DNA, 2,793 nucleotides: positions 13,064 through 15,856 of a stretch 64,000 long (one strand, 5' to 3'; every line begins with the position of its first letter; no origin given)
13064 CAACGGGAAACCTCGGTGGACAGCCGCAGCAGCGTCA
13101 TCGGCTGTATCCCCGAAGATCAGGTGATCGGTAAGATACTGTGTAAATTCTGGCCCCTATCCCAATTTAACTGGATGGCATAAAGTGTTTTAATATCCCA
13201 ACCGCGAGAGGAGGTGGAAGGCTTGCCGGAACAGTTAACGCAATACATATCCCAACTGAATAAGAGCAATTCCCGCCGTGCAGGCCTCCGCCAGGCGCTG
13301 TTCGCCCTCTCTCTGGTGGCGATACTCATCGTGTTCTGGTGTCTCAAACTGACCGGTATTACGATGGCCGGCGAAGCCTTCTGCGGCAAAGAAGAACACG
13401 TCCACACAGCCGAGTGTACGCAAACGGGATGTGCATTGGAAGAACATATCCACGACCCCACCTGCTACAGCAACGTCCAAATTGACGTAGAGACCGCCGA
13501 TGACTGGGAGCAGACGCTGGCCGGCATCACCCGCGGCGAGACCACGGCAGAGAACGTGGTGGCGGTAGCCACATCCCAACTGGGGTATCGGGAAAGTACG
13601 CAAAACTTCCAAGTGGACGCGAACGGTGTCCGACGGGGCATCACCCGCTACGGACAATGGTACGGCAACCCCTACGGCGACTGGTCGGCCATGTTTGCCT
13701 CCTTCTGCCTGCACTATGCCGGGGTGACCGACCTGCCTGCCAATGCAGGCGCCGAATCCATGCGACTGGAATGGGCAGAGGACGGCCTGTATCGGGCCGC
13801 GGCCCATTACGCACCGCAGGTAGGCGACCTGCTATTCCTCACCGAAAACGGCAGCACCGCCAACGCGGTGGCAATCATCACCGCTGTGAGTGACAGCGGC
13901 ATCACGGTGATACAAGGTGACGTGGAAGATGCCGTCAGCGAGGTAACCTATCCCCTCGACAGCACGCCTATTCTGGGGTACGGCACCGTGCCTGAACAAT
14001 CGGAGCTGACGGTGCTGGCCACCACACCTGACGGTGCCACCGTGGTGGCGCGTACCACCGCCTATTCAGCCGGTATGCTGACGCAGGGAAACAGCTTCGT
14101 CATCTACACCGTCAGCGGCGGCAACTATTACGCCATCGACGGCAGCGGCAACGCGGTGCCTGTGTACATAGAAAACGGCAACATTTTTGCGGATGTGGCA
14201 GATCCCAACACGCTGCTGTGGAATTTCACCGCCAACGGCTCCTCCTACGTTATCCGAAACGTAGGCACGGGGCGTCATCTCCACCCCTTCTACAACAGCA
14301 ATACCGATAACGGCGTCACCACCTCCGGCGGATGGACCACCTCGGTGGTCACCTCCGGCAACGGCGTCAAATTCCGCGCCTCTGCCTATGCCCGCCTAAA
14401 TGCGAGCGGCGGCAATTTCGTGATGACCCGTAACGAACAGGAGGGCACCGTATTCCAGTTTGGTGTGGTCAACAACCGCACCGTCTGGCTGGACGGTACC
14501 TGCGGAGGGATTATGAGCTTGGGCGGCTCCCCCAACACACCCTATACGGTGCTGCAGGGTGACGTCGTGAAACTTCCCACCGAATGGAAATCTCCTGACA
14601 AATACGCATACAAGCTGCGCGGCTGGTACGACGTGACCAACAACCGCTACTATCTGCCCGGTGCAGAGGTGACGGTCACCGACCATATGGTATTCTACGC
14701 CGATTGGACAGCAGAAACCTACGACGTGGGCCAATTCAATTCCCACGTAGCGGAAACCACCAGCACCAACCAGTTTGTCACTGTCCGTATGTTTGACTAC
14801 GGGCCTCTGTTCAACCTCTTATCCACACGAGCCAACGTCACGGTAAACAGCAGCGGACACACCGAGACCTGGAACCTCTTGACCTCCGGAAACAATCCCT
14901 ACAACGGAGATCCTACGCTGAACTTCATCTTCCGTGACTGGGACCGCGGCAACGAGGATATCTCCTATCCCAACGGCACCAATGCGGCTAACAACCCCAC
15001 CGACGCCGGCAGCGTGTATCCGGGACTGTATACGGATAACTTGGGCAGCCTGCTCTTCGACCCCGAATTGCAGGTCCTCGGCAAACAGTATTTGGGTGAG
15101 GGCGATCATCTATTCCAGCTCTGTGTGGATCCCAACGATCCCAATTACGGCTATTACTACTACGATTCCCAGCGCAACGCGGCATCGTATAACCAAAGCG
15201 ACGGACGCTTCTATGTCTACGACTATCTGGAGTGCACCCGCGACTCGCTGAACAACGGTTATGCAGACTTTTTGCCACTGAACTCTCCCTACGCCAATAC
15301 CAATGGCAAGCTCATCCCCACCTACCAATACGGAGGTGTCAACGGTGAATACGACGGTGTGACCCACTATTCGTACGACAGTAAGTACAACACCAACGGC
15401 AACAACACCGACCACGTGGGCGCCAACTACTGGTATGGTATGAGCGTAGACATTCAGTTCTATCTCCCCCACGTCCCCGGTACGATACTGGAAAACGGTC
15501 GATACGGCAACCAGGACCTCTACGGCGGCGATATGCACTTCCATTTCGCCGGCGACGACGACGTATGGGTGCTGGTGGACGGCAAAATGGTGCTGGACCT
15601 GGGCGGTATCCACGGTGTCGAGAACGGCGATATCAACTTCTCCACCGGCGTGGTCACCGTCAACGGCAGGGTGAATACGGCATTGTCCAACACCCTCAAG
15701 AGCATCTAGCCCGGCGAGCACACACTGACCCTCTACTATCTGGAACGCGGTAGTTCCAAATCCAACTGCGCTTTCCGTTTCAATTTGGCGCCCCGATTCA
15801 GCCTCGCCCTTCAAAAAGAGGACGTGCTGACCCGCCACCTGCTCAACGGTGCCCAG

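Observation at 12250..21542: Sortase-dependent pilus island with a dedicated signal peptidase and an unusual multi-domain tip adhesin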

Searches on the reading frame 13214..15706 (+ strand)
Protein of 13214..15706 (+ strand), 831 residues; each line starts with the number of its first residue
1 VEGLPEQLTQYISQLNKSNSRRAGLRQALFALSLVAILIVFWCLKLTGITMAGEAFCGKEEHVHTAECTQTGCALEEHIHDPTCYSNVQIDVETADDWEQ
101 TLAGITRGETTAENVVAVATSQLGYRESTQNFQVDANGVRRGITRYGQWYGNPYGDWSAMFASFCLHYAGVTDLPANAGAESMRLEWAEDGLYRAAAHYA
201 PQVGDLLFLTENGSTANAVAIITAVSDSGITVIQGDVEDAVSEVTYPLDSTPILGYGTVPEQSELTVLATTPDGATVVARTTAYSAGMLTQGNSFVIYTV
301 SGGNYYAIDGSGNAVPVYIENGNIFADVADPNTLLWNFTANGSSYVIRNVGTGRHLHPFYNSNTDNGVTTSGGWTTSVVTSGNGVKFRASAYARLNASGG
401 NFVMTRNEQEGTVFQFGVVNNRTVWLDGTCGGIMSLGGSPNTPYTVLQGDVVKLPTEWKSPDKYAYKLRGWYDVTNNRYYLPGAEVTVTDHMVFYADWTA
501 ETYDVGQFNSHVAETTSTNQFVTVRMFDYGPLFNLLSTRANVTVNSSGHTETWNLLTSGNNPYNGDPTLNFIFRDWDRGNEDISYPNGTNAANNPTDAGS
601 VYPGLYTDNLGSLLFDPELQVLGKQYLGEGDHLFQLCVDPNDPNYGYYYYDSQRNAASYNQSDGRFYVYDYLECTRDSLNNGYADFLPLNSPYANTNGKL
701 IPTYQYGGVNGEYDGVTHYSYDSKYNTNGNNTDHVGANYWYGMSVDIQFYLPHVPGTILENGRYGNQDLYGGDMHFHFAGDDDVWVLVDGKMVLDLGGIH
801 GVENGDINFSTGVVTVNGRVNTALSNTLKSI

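Call 5: search_protein_families(library=pfam, proteins=[window:13214-15706:+], max_evalue=0.01)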
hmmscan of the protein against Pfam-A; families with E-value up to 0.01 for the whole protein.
window:13214-15706:+ (831 aa): 0 families

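Call 6: search_protein_families(library=ncbifam, proteins=[window:13214-15706:+], max_evalue=0.01)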
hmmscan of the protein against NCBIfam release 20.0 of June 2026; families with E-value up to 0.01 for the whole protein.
window:13214-15706:+ (831 aa): 2 families
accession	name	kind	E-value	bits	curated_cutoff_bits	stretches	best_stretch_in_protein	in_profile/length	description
TIGR02148.1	Fibro_Slime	domain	1.6e-10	41.3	45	1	769-813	15-59/90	fibro-slime domain-containing protein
TIGR02594.1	TIGR02594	subfamily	0.01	16.2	70.55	0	116-246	3-122/132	TIGR02594 family protein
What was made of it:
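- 13223..15709 (+): Tip adhesin, N-terminal fragment (828 aa, MBR3779524.1), ending at the premature TAG. Domains by residue: TM helix 2-47; Cys/His cluster 54-81; NlpC/P60-CHAP-like fold 88-255 (Ser155 and Ala215 at the Cys and His positions); beta-trefoil 270-420; Listeria-Bacteroides/InlB-B-repeat-like 421-497; fibro-slime/PA14 from about 500, truncated. TIGR02148 matches positions 15-59 of 90 in this fragment (call 6).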

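Call 43: predict_structure(alignment_id=A2)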
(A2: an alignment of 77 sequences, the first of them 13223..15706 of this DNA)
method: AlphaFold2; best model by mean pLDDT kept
length: 828 residues; sequences in the alignment: 77
mean_pLDDT: 81.5   pTM: 0.55
mean pLDDT of the five models: 81.5, 81.1, 78.3, 77.0, 76.2
residues with pLDDT >= 90: 257; 70-90: 426; 50-70: 123; < 50: 22
segments of 3 or more residues with pLDDT < 50: 45-51, 260-267
pLDDT, mean of each block of 10 residues (from residue 1): 61 73 81 81 51 57 58 61 82 84 70 91 87 78 90 89 89 89 91 85 92 93 88 90 87 81 44 82 80 89 92 85 85 89 89 82 79 88 91 89 88 87 85 76 77 82 86 93 88 84 62 87 87 92 89 92 89 57 74 62 89 91 87 85 85 80 81 71 61 66 81 80 59 75 91 94 90 84 92 69 93 89 95
secondary structure, 60 per line:
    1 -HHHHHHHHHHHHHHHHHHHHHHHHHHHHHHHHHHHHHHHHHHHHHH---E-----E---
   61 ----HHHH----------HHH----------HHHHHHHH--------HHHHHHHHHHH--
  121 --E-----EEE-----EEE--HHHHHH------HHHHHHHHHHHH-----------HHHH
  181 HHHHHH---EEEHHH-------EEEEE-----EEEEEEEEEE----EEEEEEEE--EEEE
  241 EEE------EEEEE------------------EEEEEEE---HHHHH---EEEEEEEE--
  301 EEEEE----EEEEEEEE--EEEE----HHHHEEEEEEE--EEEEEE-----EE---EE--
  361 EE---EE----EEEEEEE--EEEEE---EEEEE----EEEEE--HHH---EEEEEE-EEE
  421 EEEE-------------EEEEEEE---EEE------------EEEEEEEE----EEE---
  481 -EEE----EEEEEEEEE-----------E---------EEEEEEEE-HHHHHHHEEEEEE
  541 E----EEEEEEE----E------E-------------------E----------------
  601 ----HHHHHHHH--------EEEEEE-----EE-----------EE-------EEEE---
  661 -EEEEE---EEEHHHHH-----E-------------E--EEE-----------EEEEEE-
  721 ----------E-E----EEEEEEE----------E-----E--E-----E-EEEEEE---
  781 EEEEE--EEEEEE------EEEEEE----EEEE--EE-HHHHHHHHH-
elements in order (helices of 4 or more, strands of 3 or more residues): H2-47 H65-68 H92-99 H108-118 E129-131 E137-139 H142-147 H154-165 H177-186 E190-192 E203-207 E213-222 E227-234 E237-243 E250-254 E273-279 H283-287 E291-298 E301-305 E310-317 E320-323 H328-331 E332-338 E341-346 E372-378 E381-385 E389-393 E398-402 E411-416 E418-424 E438-444 E448-450 E463-470 E475-477 E482-484 E489-497 E519-526 H528-534 E535-541 E546-552 H605-612 E621-626 E654-657 E662-666 E670-672 H673-677 E700-702 E714-719 E738-744 E772-777 E781-785 E788-793 E800-805 E810-813 H819-827
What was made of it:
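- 13223..15709 (+): AF2 model, mean pLDDT 81.5 (call 43).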

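Call 47: fold_search(model_id=the predicted structure, library=pdb)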
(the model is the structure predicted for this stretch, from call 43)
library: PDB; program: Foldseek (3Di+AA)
matches with E <= 10: 987; with E <= 0.001: 10
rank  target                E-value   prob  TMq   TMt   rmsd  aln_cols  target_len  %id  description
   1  5d74_A                1.3e-04  1.00  0.13  0.41  14.2       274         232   13  The crystal structure of Ly7917 (released 2016-08-17)
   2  5d74_B                2.0e-04  1.00  0.13  0.41  15.3       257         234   16  The crystal structure of Ly7917 (released 2016-08-17)
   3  5d76_A                3.1e-04  1.00  0.11  0.34  13.2       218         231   14  The crystal structure of Ly7917 with the hydrolyzing product of MDP (released 2016-08-17)
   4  7r55_A                3.6e-04  0.98  0.13  0.27  16.9       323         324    9  B-trefoil lectin from Salpingoeca rosetta in complex with Gb3 (released 2022-09-14)
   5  5udn_B                5.0e-04  0.99  0.11  0.35  18.4       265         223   15  Phage-associated cell wall hydrolase PlyPy from Streptococcus pyogenes, space group P3121 (released 2017-12-27)
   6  5d76_B                7.8e-04  1.00  0.11  0.34  14.8       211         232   16  The crystal structure of Ly7917 with the hydrolyzing product of MDP (released 2016-08-17)
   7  1ups_B                8.2e-04  1.00  0.12  0.24  14.6       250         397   11  GlcNAc[alpha]1-4Gal releasing endo-[beta]-galactosidase from Clostridium perfringens (released 2004-11-25)
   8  4g9m_B                9.1e-04  1.00  0.13  0.61   4.8       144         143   13  Crystal structure of the Rhizoctonia solani agglutinin (released 2013-06-05)
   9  3phz_A                9.7e-04  1.00  0.13  0.32   5.4       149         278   15  Crystal Structure Analysis of Polyporus squamosus lectin bound to human-type influenza-binding epitope Neu5Aca2-6Galb1 (released 2011-07-06)
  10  1ups_A                9.7e-04  1.00  0.13  0.24  14.5       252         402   12  GlcNAc[alpha]1-4Gal releasing endo-[beta]-galactosidase from Clostridium perfringens (released 2004-11-25)
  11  7qe4_BBB              1.5e-03  0.91  0.13  0.28  17.4       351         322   10  B-trefoil lectin from Salpingoeca rosetta in complex with GalNAc (released 2022-09-14)
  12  4jp0                  1.8e-03  0.98  0.12  0.25  18.6       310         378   12  Crystal structure of Cry35Ab1 (released 2014-04-23)
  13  4g9m_A                1.9e-03  1.00  0.13  0.62   4.2       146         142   14  Crystal structure of the Rhizoctonia solani agglutinin (released 2013-06-05)
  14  5udm_B                2.0e-03  0.97  0.11  0.34  18.9       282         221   14  Phage-associated cell wall hydrolase PlyPy from Streptococcus pyogenes, space group P6522 (released 2017-12-27)
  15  7qe4_AAA              2.0e-03  0.97  0.13  0.28  18.4       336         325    8  B-trefoil lectin from Salpingoeca rosetta in complex with GalNAc (released 2022-09-14)
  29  8i2d                  5.0e-03  1.00  0.11  0.64   4.3       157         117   13  Crystal structure of Bacillus subtilis LytE (released 2023-04-19)
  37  7pv9_A                8.1e-03  0.87  0.09  0.19  11.2       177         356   16  Listeria monocytogene InlB (internalin B) residues 36-392 (internalin domain and B-repeat) (released 2022-01-26)
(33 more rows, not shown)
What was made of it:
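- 13223..15709 (+): Foldseek hits: CHAP lysins 5d74 and 5udn, LytE 8i2d, beta-trefoil lectins, InlB 7pv9 (call 47).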

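Call 66: list_cluster_members(proteins=[window:13223-15706:+, window:13214-15706:+, window:15785-17506:+, window:12563-13180:+, window:20049-20951:+, window:20938-21498:+, window:11108-11731:-, window:22367-23032:-])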
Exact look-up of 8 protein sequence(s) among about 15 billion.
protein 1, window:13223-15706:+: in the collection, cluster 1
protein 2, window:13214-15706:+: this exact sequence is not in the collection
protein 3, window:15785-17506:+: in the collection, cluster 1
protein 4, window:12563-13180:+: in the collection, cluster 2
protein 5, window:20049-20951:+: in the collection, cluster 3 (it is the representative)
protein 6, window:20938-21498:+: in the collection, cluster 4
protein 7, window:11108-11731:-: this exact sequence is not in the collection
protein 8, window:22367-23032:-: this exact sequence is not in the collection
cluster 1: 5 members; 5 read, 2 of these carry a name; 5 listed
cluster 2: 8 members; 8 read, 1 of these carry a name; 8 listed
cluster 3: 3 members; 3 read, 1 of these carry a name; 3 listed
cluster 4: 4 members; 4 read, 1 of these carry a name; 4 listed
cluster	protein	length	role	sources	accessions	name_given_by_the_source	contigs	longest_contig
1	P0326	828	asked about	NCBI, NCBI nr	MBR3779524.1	MAG: hypothetical protein IKL13_07410 [Clostridia bacterium] | hypothetical protein [Clostridia bacterium]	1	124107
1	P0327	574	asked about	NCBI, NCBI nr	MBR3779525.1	MAG: Cna B-type domain-containing protein [Clostridia bacterium] | Cna B-type domain-containing protein [Clostridia bacterium]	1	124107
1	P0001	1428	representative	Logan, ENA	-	-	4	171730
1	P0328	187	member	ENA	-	-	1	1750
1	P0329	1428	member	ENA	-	-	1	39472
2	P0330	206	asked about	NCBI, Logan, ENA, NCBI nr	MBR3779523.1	MAG: signal peptidase I [Clostridia bacterium] | signal peptidase I [Clostridia bacterium]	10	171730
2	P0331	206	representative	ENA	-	-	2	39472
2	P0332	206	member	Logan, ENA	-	-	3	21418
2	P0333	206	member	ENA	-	-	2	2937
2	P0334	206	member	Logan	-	-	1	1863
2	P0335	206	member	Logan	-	-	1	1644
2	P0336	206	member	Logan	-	-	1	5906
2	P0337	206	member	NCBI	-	-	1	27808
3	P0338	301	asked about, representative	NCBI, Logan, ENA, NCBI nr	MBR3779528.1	MAG: Cna B-type domain-containing protein [Clostridia bacterium] | Cna B-type domain-containing protein [Clostridia bacterium]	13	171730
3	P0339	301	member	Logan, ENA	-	-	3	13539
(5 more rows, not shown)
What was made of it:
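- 13223..15709 (+): NCBI annotation in call 66.
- The stop is present in the deposited NCBI MAG, which annotates two proteins (call 66).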
